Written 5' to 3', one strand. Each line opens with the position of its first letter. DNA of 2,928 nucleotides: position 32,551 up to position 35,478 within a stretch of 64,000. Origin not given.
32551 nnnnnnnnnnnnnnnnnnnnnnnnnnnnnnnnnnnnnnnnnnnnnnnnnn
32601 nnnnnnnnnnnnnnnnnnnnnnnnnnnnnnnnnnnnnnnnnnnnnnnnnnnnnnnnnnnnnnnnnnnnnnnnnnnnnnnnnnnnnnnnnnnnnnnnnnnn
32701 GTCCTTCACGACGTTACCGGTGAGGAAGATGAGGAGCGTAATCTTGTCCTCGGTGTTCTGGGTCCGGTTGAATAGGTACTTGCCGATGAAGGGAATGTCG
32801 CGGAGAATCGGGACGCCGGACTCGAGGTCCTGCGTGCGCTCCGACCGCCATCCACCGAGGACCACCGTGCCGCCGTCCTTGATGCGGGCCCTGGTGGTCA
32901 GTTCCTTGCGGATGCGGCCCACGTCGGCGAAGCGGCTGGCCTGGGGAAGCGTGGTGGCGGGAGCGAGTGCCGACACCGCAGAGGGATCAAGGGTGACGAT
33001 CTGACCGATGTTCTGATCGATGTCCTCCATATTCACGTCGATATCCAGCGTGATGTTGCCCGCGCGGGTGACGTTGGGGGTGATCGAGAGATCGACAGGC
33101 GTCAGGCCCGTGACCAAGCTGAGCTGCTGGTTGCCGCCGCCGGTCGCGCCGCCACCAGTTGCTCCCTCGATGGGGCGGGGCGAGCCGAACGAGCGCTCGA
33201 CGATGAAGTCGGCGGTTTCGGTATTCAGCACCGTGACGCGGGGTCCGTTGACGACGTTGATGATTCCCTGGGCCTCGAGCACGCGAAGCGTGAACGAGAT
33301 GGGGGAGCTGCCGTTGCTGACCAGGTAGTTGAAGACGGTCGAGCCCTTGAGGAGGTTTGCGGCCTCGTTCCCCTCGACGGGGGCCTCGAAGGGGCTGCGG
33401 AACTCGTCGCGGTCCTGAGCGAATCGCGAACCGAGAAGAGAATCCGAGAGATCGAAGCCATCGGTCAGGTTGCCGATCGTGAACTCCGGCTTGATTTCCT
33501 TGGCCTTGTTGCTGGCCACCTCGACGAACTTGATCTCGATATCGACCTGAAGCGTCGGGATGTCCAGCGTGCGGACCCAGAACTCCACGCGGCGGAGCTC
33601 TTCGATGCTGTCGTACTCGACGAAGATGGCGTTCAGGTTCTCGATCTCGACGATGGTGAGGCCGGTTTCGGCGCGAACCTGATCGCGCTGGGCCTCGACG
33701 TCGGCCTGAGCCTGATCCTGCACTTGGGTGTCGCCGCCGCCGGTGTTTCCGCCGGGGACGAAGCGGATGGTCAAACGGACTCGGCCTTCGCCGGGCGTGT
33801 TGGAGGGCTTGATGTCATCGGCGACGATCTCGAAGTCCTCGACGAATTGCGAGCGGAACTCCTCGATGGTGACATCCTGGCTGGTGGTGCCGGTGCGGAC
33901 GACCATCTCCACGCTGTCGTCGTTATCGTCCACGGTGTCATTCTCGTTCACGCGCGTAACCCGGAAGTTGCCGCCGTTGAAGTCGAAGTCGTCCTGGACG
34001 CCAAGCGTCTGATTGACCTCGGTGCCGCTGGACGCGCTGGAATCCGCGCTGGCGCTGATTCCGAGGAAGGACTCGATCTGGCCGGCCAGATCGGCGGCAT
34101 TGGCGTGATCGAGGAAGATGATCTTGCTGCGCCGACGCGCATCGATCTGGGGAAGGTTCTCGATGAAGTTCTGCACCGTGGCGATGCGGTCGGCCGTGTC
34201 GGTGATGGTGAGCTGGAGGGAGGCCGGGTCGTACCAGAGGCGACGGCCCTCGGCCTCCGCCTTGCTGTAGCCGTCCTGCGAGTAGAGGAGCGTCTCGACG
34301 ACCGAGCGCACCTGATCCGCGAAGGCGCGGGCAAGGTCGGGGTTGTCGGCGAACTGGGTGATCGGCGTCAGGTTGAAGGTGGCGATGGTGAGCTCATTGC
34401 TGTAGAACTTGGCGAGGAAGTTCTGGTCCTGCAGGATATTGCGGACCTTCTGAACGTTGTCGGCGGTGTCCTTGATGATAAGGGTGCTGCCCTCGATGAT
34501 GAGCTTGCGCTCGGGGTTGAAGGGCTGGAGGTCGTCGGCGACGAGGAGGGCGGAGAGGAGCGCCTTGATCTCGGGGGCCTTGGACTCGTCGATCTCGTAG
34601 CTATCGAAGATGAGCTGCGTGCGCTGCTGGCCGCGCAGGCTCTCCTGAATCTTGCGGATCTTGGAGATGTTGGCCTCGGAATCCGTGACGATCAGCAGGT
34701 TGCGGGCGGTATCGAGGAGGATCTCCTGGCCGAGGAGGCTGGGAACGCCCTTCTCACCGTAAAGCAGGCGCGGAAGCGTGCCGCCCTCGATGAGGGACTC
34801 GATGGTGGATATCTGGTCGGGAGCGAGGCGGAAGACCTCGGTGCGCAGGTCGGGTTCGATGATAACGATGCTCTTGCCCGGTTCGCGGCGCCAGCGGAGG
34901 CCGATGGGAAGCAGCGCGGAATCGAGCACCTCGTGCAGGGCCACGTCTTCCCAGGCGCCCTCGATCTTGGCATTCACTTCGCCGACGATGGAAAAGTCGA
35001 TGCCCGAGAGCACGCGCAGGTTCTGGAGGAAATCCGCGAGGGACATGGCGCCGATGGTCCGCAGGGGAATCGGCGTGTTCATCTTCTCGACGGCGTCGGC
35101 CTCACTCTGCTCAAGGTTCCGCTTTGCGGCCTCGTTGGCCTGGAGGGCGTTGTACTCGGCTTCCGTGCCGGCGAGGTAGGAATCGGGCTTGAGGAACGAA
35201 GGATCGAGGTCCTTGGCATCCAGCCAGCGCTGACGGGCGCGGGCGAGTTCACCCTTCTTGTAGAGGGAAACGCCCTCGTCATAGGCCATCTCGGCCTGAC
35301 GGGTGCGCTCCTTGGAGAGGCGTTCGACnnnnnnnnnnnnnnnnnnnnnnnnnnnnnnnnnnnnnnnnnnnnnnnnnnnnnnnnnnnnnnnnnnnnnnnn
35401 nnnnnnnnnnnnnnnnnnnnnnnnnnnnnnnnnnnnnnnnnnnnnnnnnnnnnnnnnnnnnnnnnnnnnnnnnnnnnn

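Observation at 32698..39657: Type IV pilus block with an unusually large secretin and a PilM-PilN fusion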

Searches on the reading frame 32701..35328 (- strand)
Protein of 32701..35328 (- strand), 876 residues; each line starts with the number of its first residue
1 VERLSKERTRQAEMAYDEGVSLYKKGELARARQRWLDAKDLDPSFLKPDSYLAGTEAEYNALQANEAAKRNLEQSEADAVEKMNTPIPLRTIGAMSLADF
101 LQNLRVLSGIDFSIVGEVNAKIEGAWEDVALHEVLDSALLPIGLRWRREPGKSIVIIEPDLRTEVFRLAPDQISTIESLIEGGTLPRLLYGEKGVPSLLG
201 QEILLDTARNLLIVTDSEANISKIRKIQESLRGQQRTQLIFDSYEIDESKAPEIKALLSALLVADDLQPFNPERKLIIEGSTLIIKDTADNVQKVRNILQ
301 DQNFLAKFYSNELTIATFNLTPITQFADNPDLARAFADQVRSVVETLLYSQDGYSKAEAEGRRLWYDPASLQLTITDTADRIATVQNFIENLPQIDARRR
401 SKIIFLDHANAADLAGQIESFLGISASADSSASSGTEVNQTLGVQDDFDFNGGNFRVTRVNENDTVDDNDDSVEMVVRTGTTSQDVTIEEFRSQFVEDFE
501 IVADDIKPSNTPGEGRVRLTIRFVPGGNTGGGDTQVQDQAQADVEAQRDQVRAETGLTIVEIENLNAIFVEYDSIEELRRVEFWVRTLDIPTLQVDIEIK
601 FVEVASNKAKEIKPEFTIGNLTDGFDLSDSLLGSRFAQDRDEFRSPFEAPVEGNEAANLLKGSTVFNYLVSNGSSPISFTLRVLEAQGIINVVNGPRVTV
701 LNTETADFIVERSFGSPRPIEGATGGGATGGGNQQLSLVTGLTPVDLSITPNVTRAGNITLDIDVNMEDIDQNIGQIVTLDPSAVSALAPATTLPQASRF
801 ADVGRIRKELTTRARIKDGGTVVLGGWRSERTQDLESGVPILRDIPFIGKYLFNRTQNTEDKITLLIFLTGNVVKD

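Call 18: find_homologous_proteins(query=window:32701-35328:-, max_evalue=0.00001)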
Query window:32701-35328:- (876 aa): 34 proteins with E <= 0.00001 among 8000 candidates.
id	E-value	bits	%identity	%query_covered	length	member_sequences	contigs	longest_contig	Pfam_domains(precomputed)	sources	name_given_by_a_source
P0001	0.0e+0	1315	69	99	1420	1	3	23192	PF13414.13,PF03958.23,PF00263.27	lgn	-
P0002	0.0e+0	1276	66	99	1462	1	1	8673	PF03958.23,PF00263.27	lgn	-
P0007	0.0e+0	1237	65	100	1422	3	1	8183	PF14559.13,PF03958.23,PF00263.27,PF13428.13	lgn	-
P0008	0.0e+0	1215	64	100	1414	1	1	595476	PF03958.23,PF00263.27,PF07719.24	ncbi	-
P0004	0.0e+0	1199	63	99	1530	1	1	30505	PF03958.23,PF00263.27,PF13428.13,PF07719.24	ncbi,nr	ncbi:hypothetical protein IT570_11200 [Candidatus Sumerlaeota bacterium]|nr:hypothetical protein [Ca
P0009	0.0e+0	1168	63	98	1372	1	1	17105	PF03958.23,PF00263.27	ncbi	-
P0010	0.0e+0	1161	62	99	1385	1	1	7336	PF14559.13,PF03958.23,PF00263.27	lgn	-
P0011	0.0e+0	1154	62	99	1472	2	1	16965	PF03958.23,PF00263.27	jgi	jgi:type II secretory pathway component GspD/PulD (secretin)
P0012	0.0e+0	1152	61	99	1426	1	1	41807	PF03958.23,PF00263.27,PF07719.24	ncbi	ncbi:hypothetical protein BH09SUM1_BH09SUM1_17710 [soil metagenome]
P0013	0.0e+0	1149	61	100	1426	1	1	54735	PF03958.23,PF00263.27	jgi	jgi:type II secretory pathway component GspD/PulD (secretin)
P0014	0.0e+0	1135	61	99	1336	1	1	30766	PF03958.23,PF00263.27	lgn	-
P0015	0.0e+0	1125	60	99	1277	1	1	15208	PF03958.23,PF00263.27,PF07719.24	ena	-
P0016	0.0e+0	1064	59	99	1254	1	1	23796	PF00515.35,PF03958.23,PF00263.27,PF13181.13,PF07719.24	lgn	-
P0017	0.0e+0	1024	53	100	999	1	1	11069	PF03958.23,PF00263.27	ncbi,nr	ncbi:MAG: hypothetical protein JJU11_08210, partial [Candidatus Sumerlaeia bacterium]|nr:hypothetica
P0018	2.3e-294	997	54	100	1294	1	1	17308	PF13414.13,PF00515.35,PF03958.23,PF00263.27,PF07719.24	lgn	-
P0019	2.9e-290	983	53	99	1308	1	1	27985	PF14853.13,PF13414.13,PF00515.35,PF03958.23,PF00263.27,PF13428.13,PF07719.24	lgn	-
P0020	2.2e-283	960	52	99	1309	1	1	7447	PF14853.13,PF13414.13,PF00515.35,PF03958.23,PF00263.27,PF07719.24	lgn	-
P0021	2.4e-283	960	52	99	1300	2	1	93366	PF14853.13,PF13414.13,PF00515.35,PF03958.23,PF00263.27,PF13428.13,PF07719.24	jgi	-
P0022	2.0e-281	954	52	99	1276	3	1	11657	PF03958.23,PF00263.27,PF07719.24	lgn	-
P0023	3.5e-277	940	51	99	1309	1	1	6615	PF13414.13,PF03958.23,PF00263.27,PF07719.24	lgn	-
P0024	3.6e-269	913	50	100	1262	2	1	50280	PF03958.23,PF00263.27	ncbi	ncbi:MAG: hypothetical protein RLY93_10905 [Sumerlaeia bacterium]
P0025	4.6e-266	903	50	98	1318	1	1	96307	PF03958.23,PF00263.27,PF13428.13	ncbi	-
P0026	2.9e-248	844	49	81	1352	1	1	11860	PF13414.13,PF03958.23,PF00263.27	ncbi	-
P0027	5.1e-235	800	48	82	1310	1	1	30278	PF14559.13,PF13414.13,PF00515.35,PF03958.23,PF13424.13,PF00263.27,PF13428.13,PF07719.24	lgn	-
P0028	1.1e-223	763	45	81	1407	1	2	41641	PF03958.23,PF00263.27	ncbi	ncbi:MAG: hypothetical protein ACFCU1_09920 [Sumerlaeia bacterium]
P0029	9.6e-197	674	40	99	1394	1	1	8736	PF14559.13,PF13414.13,PF00515.35,PF03958.23,PF13432.13,PF00263.27,PF13428.13,PF13181.13,PF07719.24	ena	-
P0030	5.1e-176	605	40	99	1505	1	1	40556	PF13414.13,PF00515.35,PF03958.23,PF00263.27,PF07660.20,PF13181.13,PF07719.24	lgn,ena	-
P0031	1.2e-167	578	51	64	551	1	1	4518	PF03958.23,PF00263.27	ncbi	-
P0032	8.0e-148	512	36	99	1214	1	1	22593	PF00515.35,PF03958.23,PF00263.27,PF07660.20,PF13181.13,PF07719.24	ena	-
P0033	9.4e-145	502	35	97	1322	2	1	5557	PF14559.13,PF14863.13,PF13414.13,PF03958.23,PF00263.27,PF13428.13,PF07719.24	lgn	-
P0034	3.2e-135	470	33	98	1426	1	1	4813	PF13414.13,PF03958.23,PF00263.27,PF13428.13,PF07719.24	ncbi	-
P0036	3.2e-6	44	26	36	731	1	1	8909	PF03958.23,PF11741.14,PF00263.27,PF07660.20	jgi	jgi:type IV pilus assembly protein PilQ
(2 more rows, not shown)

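Call 21: search_protein_families(library=pfam, proteins=[window:32701-35328:-], max_evalue=10)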
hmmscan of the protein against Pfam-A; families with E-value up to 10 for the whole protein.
window:32701-35328:- (876 aa): 4 families
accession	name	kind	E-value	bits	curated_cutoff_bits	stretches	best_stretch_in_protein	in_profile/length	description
PF00263.26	Secretin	-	1.8e-27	96.4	27.5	1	684-875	2-169/169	Bacterial type II and III secretion system protein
PF03958.22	Secretin_N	-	2.9e-09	37.5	28.2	4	332-392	6-63/69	Bacterial type II/III secretion system short domain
PF24731.1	DUF7683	-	0.12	13.2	27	1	224-259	25-60/73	Domain of unknown function (DUF7683)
PF24243.1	Phage_tail_C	-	0.22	11.3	23.7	1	51-62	3-14/26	Phage tail tip domain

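Call 38: predict_structure(alignment_id=A2)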
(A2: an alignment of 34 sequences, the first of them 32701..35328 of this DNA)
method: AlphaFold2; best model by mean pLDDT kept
length: 876 residues; sequences in the alignment: 34
mean_pLDDT: 75.4   pTM: 0.32
mean pLDDT of the five models: 75.4, 73.7, 70.8, 70.8, 69.4
residues with pLDDT >= 90: 113; 70-90: 497; 50-70: 143; < 50: 123
segments of 3 or more residues with pLDDT < 50: 427-434, 527-539, 615-634, 638-640, 646-650, 652-660, 671-679, 721-738, 774-802
pLDDT, mean of each block of 10 residues (from residue 1): 79 89 88 90 85 84 84 86 88 86 89 83 86 90 88 88 88 85 87 83 88 90 86 61 85 85 69 80 86 86 84 87 65 86 89 84 85 89 86 66 85 85 54 63 88 89 67 89 88 87 88 85 62 40 62 75 85 82 86 86 69 49 43 49 49 46 51 47 53 77 86 58 40 44 82 85 84 47 41 36 68 89 77 66 65 68 81 81
secondary structure, 60 per line:
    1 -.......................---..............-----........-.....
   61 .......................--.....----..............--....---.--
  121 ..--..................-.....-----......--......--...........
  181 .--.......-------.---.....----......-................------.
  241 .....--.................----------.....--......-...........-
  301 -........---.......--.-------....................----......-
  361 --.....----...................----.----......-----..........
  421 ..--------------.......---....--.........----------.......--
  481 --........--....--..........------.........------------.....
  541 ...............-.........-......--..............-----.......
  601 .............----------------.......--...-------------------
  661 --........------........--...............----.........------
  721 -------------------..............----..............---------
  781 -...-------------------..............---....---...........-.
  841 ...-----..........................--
elements in order (helices of 4 or more, strands of 3 or more residues): H2-24 H28-41 H47-54 H56-83 E86-90 H97-108 E111-114 E125-130 H131-142 E144-148 E154-159 E162-167 H170-181 H184-190 E202-206 E211-216 H218-233 E240-245 H248-264 E275-279 E282-287 H289-299 H302-309 E313-319 H330-349 H354-359 E363-367 E372-378 H379-390 E400-405 H411-422 E437-443 E447-450 E453-461 E472-478 E483-490 E493-496 E499-508 E515-523 H536-555 E557-562 E567-572 H575-588 E594-613 E630-636 E663-670 E677-684 E687-701 E706-714 E740-753 E758-771 E804-817 E821-824 E828-838 H840-843 H849-853 E854-874

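Call 41: fold_search(model_id=the predicted structure, library=pdb)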
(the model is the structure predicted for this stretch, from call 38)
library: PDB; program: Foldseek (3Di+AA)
matches with E <= 10: 730; with E <= 0.001: 50
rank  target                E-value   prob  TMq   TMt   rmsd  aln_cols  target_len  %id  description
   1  8co1_A1               8.2e-22  1.00  0.18  0.25  41.0       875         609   11  Type II Secretion System (released 2024-04-10)
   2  7ah9_5C               1.6e-19  1.00  0.21  0.34  23.1       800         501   11  Substrate-engaged type 3 secretion system needle complex from Salmonella enterica typhimurium - SpaR state 1 (released 2021-03-17)
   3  5wq8_A                3.1e-19  1.00  0.23  0.38  25.2       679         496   13  CryoEM structure of type II secretion system secretin GspD in Vibrio cholerae (released 2016-12-28)
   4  5zdh_A                4.2e-19  1.00  0.23  0.39  23.0       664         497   13  CryoEM structure of ETEC Pilotin-Secretin AspS-GspD complex (released 2018-04-18)
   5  5wq9_A                6.5e-19  1.00  0.23  0.39  25.5       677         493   13  CryoEM structure of type II secretion system secretin GspD G453A mutant in Vibrio cholerae (released 2016-12-28)
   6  6i1y_A                7.2e-19  1.00  0.23  0.38  23.6       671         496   14  Vibrio vulnificus EpsD (released 2019-04-10)
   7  7ah9_5J               1.4e-18  1.00  0.20  0.32  23.6       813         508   11  Substrate-engaged type 3 secretion system needle complex from Salmonella enterica typhimurium - SpaR state 1 (released 2021-03-17)
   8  7ah9_5O               1.8e-18  1.00  0.20  0.33  25.1       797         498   11  Substrate-engaged type 3 secretion system needle complex from Salmonella enterica typhimurium - SpaR state 1 (released 2021-03-17)
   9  7ah9_5G               1.8e-18  1.00  0.20  0.33  23.4       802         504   11  Substrate-engaged type 3 secretion system needle complex from Salmonella enterica typhimurium - SpaR state 1 (released 2021-03-17)
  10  7ah9_5P               1.9e-18  1.00  0.20  0.33  24.6       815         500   11  Substrate-engaged type 3 secretion system needle complex from Salmonella enterica typhimurium - SpaR state 1 (released 2021-03-17)
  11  7ah9_5E               2.1e-18  1.00  0.20  0.33  23.1       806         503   10  Substrate-engaged type 3 secretion system needle complex from Salmonella enterica typhimurium - SpaR state 1 (released 2021-03-17)
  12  7ah9_5M               2.3e-18  1.00  0.21  0.34  24.2       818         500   11  Substrate-engaged type 3 secretion system needle complex from Salmonella enterica typhimurium - SpaR state 1 (released 2021-03-17)
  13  7ah9_5D               2.9e-18  1.00  0.22  0.35  21.6       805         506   11  Substrate-engaged type 3 secretion system needle complex from Salmonella enterica typhimurium - SpaR state 1 (released 2021-03-17)
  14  7ah9_5B               3.3e-18  1.00  0.21  0.34  20.9       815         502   10  Substrate-engaged type 3 secretion system needle complex from Salmonella enterica typhimurium - SpaR state 1 (released 2021-03-17)
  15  6q14_A                3.5e-18  1.00  0.20  0.34  21.2       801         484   10  Structure of the Salmonella SPI-1 injectisome NC-base (released 2019-10-23)
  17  6hcg_A                9.0e-18  1.00  0.22  0.31  18.1       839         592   12  Klebsiella pneumoniae type II secretion system outer membrane complex. PulD, PulS and PulC HR domain. (released 2019-11-27)
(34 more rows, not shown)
